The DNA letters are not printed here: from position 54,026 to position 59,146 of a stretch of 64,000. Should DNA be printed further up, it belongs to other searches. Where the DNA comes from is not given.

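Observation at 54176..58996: About 1606-aa fusion of HD phosphohydrolase, about 500-aa helical-repeat region, NadD-like nucleotidyltransferase, GNAT-like and PRTase-like modules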

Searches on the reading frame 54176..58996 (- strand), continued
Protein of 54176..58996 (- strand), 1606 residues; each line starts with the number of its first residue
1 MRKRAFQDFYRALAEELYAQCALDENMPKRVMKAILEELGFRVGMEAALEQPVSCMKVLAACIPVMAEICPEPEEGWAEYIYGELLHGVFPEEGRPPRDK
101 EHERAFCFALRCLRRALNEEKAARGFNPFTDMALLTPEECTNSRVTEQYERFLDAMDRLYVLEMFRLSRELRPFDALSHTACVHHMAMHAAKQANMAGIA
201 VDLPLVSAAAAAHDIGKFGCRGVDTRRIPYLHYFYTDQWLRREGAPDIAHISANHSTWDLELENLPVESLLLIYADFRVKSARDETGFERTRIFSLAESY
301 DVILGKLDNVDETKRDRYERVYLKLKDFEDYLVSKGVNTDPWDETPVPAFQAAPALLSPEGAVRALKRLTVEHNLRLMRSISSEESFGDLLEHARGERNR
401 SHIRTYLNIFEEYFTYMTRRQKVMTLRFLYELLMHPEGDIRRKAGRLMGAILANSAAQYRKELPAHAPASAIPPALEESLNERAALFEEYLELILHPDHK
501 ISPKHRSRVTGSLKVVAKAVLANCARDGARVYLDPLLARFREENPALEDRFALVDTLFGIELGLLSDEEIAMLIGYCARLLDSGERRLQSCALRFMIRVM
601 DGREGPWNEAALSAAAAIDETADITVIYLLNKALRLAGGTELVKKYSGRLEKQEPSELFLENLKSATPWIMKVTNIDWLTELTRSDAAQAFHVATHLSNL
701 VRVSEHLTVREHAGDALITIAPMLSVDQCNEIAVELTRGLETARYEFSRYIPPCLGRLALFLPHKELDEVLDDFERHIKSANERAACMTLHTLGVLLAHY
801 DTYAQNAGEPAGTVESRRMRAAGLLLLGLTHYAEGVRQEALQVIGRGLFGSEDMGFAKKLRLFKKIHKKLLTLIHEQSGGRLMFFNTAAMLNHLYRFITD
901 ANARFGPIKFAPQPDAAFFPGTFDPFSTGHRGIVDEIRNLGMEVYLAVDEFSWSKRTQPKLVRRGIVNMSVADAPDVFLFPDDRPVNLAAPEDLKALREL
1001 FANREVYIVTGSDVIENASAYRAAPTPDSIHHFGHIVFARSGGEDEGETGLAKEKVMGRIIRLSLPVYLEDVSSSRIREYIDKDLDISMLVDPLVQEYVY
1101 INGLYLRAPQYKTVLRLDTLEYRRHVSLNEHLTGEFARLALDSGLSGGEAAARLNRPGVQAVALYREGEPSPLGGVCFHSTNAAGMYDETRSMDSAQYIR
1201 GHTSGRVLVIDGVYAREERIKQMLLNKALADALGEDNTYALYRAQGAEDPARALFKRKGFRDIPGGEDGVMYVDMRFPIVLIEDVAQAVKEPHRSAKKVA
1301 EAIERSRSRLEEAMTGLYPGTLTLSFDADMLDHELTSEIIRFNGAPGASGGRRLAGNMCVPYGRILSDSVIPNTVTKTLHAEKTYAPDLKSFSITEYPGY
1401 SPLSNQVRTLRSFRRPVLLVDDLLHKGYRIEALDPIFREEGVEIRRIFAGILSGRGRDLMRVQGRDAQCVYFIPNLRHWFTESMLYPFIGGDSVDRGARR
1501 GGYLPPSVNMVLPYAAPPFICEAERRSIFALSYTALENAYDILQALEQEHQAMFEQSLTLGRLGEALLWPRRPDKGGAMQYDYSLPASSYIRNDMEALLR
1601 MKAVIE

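Call 15: find_encoding_contigs(protein=P0088, flank=8000, max_places=2)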
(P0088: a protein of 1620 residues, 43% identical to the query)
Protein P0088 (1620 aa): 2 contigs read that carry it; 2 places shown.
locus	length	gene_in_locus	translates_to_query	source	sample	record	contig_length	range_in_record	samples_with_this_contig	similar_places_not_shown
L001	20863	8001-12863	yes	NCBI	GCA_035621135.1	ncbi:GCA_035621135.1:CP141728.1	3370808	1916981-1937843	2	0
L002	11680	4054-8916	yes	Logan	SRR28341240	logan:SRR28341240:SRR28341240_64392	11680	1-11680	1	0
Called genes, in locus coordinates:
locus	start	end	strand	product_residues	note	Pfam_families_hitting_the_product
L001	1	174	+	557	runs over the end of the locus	PF01546:Peptidase_M20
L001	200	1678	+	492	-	PF01235:Na_Ala_symp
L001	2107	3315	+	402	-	PF05684:DUF819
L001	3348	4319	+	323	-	PF01244:Peptidase_M19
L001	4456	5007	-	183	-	PF12844:HTH_19 (weak), PF01381:HTH_3, PF07883:Cupin_2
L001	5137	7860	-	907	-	PF00690:Cation_ATPase_N, PF00122:E1-E2_ATPase, PF00702:Hydrolase, PF13246:Cation_ATPase, PF08282:Hydrolase_3 (weak), PF00689:Cation_ATPase_C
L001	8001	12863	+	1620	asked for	PF01467:CTP_transf_like (weak)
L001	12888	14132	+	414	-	PF00056:Ldh_1_N (faint)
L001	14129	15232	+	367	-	PF03358:FMN_red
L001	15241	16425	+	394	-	PF00730:HhH-GPD, PF00633:HHH (weak), PF14815:NUDIX_4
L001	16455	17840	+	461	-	PF00171:Aldedh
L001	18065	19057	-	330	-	PF03601:Cons_hypoth698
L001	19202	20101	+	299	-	PF00126:HTH_1, PF03466:LysR_substrate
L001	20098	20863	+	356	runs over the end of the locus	PF04055:Radical_SAM, PF16199:Radical_SAM_C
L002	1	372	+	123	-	?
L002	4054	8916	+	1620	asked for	PF01467:CTP_transf_like (weak)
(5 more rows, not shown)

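Call 17: find_encoding_contigs(protein=P0107, flank=8000, max_places=1)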
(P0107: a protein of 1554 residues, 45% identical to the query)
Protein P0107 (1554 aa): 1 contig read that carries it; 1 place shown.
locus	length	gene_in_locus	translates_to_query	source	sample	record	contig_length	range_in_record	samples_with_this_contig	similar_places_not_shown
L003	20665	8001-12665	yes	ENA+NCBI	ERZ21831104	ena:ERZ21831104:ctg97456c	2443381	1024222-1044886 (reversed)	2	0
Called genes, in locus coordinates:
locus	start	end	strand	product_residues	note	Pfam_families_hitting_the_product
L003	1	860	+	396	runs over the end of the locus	PF02746:MR_MLE_N, PF13378:MR_MLE_C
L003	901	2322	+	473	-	PF00324:AA_permease, PF13520:AA_permease_2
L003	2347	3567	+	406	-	PF02746:MR_MLE_N, PF13378:MR_MLE_C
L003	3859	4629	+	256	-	PF00392:GntR, PF07729:FCD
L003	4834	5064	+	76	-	PF12838:Fer4_7 (faint), PF13237:Fer4_10 (faint), PF25160:LdpA_Fe-S-bd (weak), PF12797:Fer4_2 (weak), PF12837:Fer4_6, PF00037:Fer4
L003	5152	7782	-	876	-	PF01326:PPDK_N, PF00391:PEP-utilizers, PF02896:PEP-utilizers_C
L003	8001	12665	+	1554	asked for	PF01467:CTP_transf_like (faint)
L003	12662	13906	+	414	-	-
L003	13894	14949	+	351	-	PF03358:FMN_red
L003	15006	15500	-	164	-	PF11193:DUF2812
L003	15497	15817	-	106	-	PF03551:PadR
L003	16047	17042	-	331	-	PF02423:OCD_Mu_crystall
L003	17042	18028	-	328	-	PF00291:PALP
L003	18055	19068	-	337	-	PF00291:PALP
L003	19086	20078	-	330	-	PF00291:PALP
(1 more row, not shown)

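Call 18: find_encoding_contigs(protein=P0004, flank=8000, max_places=1)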
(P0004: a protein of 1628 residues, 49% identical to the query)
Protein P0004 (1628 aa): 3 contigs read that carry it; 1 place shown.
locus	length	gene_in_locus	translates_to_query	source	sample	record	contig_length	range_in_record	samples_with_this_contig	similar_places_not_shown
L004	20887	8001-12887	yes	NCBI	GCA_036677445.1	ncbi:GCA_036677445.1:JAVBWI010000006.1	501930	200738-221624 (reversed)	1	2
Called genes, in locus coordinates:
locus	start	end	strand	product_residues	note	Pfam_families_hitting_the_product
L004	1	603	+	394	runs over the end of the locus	PF26018:BSH_RND_rel (faint)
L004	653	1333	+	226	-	PF01168:Ala_racemase_N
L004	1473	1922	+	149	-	PF04472:SepF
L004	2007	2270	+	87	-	PF05103:DivIVA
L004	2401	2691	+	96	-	PF18910:DUF5665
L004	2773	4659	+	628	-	PF08497:Radical_SAM_N, PF04055:Radical_SAM (weak), PF11842:DUF3362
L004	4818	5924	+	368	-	PF01790:LGT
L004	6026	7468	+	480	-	PF02749:QRPTase_N (faint), PF17767:NAPRTase_N, PF04095:NAPRTase (weak), PF17956:NAPRTase_C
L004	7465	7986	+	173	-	-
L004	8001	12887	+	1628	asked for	-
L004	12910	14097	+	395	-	-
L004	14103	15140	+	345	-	PF03358:FMN_red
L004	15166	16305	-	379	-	PF12725:DUF3810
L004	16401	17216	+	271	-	PF01261:AP_endonuc_2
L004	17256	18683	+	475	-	PF00342:PGI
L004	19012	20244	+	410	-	PF13407:Peripla_BP_4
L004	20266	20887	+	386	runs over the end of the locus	PF01098:FTSW_RODA_SPOVE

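Call 25: find_related_loci(query=A1, collection=genome_contigs, flank=6000)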
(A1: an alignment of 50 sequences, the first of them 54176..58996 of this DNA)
Query A1 (1606 aa) in genome_contigs; peptide patterns used: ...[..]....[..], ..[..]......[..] (x = any residue, [..] = any of these).
599 stretches matched a pattern (row limit reached: there are more); 568 encode a relative of the query (tblastn E <= 1e-3); the best 80 are kept; 80 distinct loci.
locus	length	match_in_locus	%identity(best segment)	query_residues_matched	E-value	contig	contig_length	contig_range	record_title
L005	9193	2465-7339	48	1-1603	0e+0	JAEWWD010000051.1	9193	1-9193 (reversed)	MAG: Bacillota bacterium isolate OH_SDB_86 k127_926946, whole genome shotgun sequence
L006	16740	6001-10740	48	1-1601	0e+0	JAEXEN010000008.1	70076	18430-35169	MAG: Bacillota bacterium isolate OH_HBB_203 k127_1329494, whole genome shotgun sequence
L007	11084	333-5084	48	1-1601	0e+0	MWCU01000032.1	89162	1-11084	MAG: Firmicutes bacterium ADurb.Bin182 BWY11_contig000032, whole genome shotgun sequence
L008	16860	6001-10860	43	1-1605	0e+0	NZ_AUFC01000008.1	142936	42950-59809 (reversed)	Anaerovorax odorimutans DSM 5092 K292DRAFT_scaffold00006.6_C, whole genome shotgun sequence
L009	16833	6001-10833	46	9-1606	0e+0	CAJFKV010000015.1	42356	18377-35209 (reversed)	Candidatus Heteroruminococcus faecigallinarum isolate Chicken_22_mag_76 genome assembly, contig: MAGpy_11413_22_idba_bin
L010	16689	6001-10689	47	10-1601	0e+0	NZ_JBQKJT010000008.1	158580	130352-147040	Candidatus Avoscillospira sp. LCP25S3_F1 contig00008, whole genome shotgun sequence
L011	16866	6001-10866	43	1-1605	0e+0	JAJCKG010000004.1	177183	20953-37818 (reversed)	Bacterium 210820-DFI.6.37 strain DFI.6.37 BCOECCGG_4, whole genome shotgun sequence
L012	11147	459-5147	46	10-1601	0e+0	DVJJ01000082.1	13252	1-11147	MAG TPA_asm: Candidatus Avoscillospira avistercoris isolate ChiBcec16-1751 ChiBcec16__C100211_L13252_SRR6323486, whole g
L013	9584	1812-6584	47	4-1601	0e+0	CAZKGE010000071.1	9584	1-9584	MAG TPA_asm: uncultured Oscillospiraceae bacterium isolate SRP263991_co4_135 genome assembly, contig: NODE_11517_length_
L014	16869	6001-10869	43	1-1605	0e+0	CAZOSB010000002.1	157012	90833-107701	MAG TPA_asm: uncultured Anaerovorax sp. isolate SRP242652_co4_52 genome assembly, contig: NODE_23_length_157012_cov_30.5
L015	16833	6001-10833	44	10-1605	0e+0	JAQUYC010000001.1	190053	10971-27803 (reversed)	MAG: Eubacteriales bacterium isolate STD2_228 NODE_136_length_190053_cov_6.432842_Sandtown_D2, whole genome shotgun sequ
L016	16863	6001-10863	43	1-1605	0e+0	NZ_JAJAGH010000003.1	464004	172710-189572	Hominibacterium faecale strain SF3 contig3, whole genome shotgun sequence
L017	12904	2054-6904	44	1-1605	0e+0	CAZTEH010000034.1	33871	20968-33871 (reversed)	MAG TPA_asm: uncultured Oscillospiraceae bacterium isolate SRP302447_co4_101 genome assembly, contig: NODE_3475_length_3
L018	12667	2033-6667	48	4-1601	0e+0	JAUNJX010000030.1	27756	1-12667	MAG: Clostridia bacterium isolate S2R_St_10 NODE_444_length_27756_cov_8.720804, whole genome shotgun sequence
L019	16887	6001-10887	44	1-1605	0e+0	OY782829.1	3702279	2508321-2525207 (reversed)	MAG: Anaerovoracaceae bacterium isolate 4d0eff97-7de3-49ad-953d-66426f0db4f8 genome assembly, chromosome: 1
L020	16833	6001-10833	43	1-1606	0e+0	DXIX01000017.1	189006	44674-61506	MAG TPA_asm: Candidatus Blautia intestinigallinarum isolate CHK186-9876 CHK186__C97628_L189006_SAMEA5754830, whole genom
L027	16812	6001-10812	43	1-1606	0e+0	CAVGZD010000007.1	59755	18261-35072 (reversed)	Lachnospiraceae bacterium isolate H07636-L1_cleanbin_000007 genome assembly, contig: Spades_H07636-L1_contig_166, whole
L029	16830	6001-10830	42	1-1606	0e+0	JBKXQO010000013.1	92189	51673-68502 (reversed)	MAG: Blautia sp. isolate C019_26 NODE_621_length_92189_cov_14.461806, whole genome shotgun sequence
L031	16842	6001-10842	42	1-1606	0e+0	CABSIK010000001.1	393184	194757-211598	MAG TPA_asm: uncultured Clostridia bacterium isolate MGYG-HGUT-02623 genome assembly, contig: GUT_GENOME155703_1, whole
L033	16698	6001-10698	42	55-1606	0e+0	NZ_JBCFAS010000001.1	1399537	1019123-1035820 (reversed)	MAG: Sedimentibacter sp. isolate metabat2.bin.1 NODE_3_length_1399537_cov_79.433602, whole genome shotgun sequence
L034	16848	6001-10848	42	1-1606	0e+0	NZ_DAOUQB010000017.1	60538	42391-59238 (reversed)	MAG: Anaerotignum sp. isolate CSMAG_115 CSMAG_115_k141_108253_length_60538_cov_28.9898, whole genome shotgun sequence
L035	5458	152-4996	43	1-1606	0e+0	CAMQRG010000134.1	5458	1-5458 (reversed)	MAG TPA_asm: uncultured Clostridia bacterium isolate SRR12270114_bin.25_metawrap_v1.3_MAG genome assembly, contig: NODE.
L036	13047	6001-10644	45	53-1606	0e+0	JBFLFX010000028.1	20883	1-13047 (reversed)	MAG: Dysosmobacter sp. isolate SJF008 Contig_Cc_7369, whole genome shotgun sequence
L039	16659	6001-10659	44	49-1606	0e+0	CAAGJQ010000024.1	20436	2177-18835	MAG TPA_asm: uncultured Oscillibacter sp., isolate HGM13158, WGS project CAAGJQ010000000 data, contig: SRS476292_40_k119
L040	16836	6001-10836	43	1-1606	0e+0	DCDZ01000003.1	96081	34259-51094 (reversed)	MAG TPA_asm: Tyzzerella sp. UBA1042 UBA1042_contig_4799, whole genome shotgun sequence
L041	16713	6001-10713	41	50-1606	0e+0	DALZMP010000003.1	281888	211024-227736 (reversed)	MAG TPA_asm: Sedimentibacter sp. isolate CTOTU47533 NODE_9_length_281942_cov_9.752642, whole genome shotgun sequence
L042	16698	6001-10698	41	55-1606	0e+0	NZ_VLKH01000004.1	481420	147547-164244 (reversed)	Sedimentibacter saalensis strain DSM 13558 LY60DRAFT_scaffold00004.4, whole genome shotgun sequence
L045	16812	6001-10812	43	1-1606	0e+0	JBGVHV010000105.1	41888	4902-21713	MAG: Anaerotignum sp. isolate fecal_MAG_335 fecal_MAG_335_contig_0105, whole genome shotgun sequence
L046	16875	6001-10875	42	3-1606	0e+0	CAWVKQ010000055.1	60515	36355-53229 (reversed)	MAG: Bacillota bacterium isolate metabat2_coassembly_bwa.740 MAG genome assembly, contig: k87_495414, whole genome shotg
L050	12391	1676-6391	41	53-1606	0e+0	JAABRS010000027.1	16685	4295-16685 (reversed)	MAG: Clostridia bacterium isolate S08.Bin039 Scaffold_27, whole genome shotgun sequence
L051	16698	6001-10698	41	55-1606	0e+0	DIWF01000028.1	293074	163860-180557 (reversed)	MAG TPA_asm: Firmicutes bacterium UBA6113 UBA6113_contig_690, whole genome shotgun sequence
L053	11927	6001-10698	41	55-1606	0e+0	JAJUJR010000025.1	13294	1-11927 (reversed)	MAG: Sedimentibacter sp. isolate bin122 k141_759654_length_13294_cov_16.0156, whole genome shotgun sequence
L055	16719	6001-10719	43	33-1606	0e+0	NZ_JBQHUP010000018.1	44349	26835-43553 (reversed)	Dysosmobacter sp. HCP28S3_G4 contig00018, whole genome shotgun sequence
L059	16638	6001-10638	45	53-1606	0e+0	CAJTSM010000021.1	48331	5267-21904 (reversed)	MAG TPA_asm: uncultured Oscillibacter sp. isolate MGBC113262 genome assembly, contig: MGBC113262.21, whole genome shotgu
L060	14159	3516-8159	45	49-1606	0e+0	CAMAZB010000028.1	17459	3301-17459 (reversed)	MAG: uncultured Clostridia bacterium isolate ERR1855543_bin.27_metaWRAP_v1.3_MAG genome assembly, contig: ERZ9514765.123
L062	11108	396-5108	42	55-1606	0e+0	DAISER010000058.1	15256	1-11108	MAG TPA_asm: Bacillota bacterium isolate CTOTU47310 NODE_543_length_15256_cov_3.213473, whole genome shotgun sequence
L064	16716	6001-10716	40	53-1606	0e+0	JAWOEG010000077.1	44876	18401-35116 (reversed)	MAG: Eubacteriales bacterium isolate BLK5-3.bin.158 k191_2064040, whole genome shotgun sequence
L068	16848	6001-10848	42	1-1606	0e+0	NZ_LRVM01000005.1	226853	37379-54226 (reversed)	Anaerotignum neopropionicum strain DSM-3847 CLNEO_contig000005, whole genome shotgun sequence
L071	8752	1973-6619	44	53-1606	0e+0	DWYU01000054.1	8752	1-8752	MAG TPA_asm: Candidatus Oscillibacter excrementavium isolate 5302 USAMLcec4__C45298_L8752_SAMN06368940, whole genome sho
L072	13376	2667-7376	41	50-1606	0e+0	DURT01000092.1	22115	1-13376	MAG TPA_asm: Tissierellia bacterium isolate AS25fmACSIPFO_90 76446_AS25, whole genome shotgun sequence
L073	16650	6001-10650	45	49-1606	0e+0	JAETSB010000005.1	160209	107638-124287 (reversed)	MAG: Oscillospiraceae bacterium isolate S31_Bin2 scaffold_108_2, whole genome shotgun sequence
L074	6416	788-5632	41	14-1606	0e+0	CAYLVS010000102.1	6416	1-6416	MAG TPA_asm: uncultured Oscillospiraceae bacterium isolate SRP294416_co3_6 genome assembly, contig: NODE_28871_length_64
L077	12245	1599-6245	45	53-1606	0e+0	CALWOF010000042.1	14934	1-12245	MAG: uncultured Oscillospiraceae bacterium isolate BRZ_L__bin33 genome assembly, contig: BRZ_L__NODE_7423_length_14934_c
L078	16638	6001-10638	44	53-1606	0e+0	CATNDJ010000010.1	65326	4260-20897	MAG TPA_asm: uncultured Oscillibacter sp. isolate MGG18385_1680015460 genome assembly, contig: ERR675657_173, whole geno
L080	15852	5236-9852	44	53-1606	0e+0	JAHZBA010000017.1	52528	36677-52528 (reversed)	MAG: Clostridiales bacterium isolate HRGM_Genome_1970 HRGM_Genome_1970_17, whole genome shotgun sequence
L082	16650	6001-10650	44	49-1606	0e+0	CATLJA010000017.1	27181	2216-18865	MAG TPA_asm: uncultured Oscillibacter sp. isolate MGG02999_1680015431 genome assembly, contig: ERR2136575_528, whole gen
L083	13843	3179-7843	43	49-1606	0e+0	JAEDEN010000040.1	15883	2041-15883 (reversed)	MAG: Oscillospiraceae bacterium isolate MAG059 NODE_3784_length_15883_cov_13.744567, whole genome shotgun sequence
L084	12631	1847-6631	41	1-1606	0e+0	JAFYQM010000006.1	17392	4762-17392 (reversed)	MAG: Oscillibacter sp. isolate RGIG7329 Water_buffalos_Cecum-4__c70084, whole genome shotgun sequence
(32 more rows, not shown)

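Call 28: search_protein_families(library=padloc, proteins=[window:54176-58996:-], max_evalue=0.01)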
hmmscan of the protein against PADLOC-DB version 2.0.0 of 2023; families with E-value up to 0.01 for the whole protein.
window:54176-58996:- (1606 aa): 0 families
